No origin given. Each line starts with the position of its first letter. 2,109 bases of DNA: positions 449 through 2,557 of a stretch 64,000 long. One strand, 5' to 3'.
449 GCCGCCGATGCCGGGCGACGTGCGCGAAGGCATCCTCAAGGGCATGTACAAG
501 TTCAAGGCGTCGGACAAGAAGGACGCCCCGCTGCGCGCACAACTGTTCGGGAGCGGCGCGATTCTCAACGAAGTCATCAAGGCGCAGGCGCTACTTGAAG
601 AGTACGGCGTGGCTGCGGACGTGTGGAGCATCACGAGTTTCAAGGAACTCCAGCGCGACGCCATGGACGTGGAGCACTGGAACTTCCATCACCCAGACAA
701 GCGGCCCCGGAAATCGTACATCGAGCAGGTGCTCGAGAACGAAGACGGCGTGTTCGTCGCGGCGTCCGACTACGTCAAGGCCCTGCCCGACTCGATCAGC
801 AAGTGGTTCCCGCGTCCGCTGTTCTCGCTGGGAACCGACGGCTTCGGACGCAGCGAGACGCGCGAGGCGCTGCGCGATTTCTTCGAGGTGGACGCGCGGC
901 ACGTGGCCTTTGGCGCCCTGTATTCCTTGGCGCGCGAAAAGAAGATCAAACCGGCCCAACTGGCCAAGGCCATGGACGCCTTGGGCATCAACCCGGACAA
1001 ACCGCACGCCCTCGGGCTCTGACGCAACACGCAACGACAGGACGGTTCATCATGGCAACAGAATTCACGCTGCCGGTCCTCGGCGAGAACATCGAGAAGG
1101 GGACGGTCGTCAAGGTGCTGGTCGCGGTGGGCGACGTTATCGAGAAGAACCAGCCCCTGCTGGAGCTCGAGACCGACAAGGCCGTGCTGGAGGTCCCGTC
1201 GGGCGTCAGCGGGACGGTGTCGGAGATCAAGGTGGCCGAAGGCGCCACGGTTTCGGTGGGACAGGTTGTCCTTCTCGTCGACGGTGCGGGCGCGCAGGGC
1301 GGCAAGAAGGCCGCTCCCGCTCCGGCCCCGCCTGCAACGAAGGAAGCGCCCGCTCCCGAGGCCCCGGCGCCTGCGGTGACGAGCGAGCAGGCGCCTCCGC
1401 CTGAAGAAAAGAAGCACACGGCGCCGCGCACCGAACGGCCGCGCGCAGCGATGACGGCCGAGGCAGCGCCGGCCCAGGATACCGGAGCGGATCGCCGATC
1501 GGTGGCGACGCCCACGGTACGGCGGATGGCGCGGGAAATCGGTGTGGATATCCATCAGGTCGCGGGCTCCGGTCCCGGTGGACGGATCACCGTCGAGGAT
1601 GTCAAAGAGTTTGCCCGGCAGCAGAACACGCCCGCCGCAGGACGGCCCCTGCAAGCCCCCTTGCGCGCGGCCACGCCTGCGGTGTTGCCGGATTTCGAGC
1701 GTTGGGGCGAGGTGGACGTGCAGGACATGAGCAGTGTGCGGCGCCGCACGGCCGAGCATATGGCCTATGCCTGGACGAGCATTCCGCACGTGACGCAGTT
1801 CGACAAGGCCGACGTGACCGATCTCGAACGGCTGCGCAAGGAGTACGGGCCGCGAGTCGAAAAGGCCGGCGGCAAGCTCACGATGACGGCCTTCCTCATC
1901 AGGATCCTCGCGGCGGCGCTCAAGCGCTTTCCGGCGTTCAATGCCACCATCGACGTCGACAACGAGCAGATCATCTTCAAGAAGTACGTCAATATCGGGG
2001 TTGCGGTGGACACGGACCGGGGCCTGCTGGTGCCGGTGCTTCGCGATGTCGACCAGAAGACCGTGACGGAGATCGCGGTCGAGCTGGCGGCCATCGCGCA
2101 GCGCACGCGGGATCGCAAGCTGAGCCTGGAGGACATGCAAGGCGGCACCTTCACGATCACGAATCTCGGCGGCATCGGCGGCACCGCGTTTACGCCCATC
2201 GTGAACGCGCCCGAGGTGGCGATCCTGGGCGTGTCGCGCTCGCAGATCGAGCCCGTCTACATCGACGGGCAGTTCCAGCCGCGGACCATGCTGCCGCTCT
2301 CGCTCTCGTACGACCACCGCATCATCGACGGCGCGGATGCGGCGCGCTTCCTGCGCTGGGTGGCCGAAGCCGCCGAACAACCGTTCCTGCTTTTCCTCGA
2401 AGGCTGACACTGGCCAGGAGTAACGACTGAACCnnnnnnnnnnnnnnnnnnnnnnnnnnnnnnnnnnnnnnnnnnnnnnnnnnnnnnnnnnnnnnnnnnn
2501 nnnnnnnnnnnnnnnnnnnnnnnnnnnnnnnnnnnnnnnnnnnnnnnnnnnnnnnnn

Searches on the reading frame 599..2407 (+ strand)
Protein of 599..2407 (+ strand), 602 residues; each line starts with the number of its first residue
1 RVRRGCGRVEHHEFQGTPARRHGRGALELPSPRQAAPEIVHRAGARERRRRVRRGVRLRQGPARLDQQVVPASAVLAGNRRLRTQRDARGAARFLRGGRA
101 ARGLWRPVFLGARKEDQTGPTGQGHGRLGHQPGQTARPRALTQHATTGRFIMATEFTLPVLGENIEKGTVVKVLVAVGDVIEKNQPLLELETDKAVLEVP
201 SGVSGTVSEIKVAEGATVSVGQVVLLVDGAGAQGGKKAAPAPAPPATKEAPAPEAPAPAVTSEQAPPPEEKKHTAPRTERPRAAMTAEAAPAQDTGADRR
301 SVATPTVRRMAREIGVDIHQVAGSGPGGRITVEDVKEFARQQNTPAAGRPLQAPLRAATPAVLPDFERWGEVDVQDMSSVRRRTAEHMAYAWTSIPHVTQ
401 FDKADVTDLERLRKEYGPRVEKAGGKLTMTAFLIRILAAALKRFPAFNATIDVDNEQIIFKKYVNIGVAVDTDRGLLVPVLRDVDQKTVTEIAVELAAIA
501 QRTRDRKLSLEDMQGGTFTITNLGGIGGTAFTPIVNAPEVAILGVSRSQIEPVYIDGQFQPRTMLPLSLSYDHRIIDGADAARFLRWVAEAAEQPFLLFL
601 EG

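Call 11: search_protein_families(library=pfam, proteins=[window:599-2407:+], max_evalue=0.001)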
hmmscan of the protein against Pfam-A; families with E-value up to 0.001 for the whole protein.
window:599-2407:+ (602 aa): 4 families
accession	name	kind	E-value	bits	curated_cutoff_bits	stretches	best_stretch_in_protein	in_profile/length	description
PF00198.28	2-oxoacid_dh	-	4.9e-87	291.7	23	1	372-599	4-231/232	2-oxoacid dehydrogenases acyltransferase (catalytic domain)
PF00364.28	Biotin_lipoyl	-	2.7e-20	72.4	22.1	1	155-225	2-71/73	Biotin-requiring enzyme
PF02817.22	E3_binding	-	2.6e-15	56.8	23.7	1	302-336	2-36/36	e3 binding domain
PF13533.13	Biotin_lipoyl_2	-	0.00058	20.1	29.8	0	200-223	4-27/32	Biotin-lipoyl like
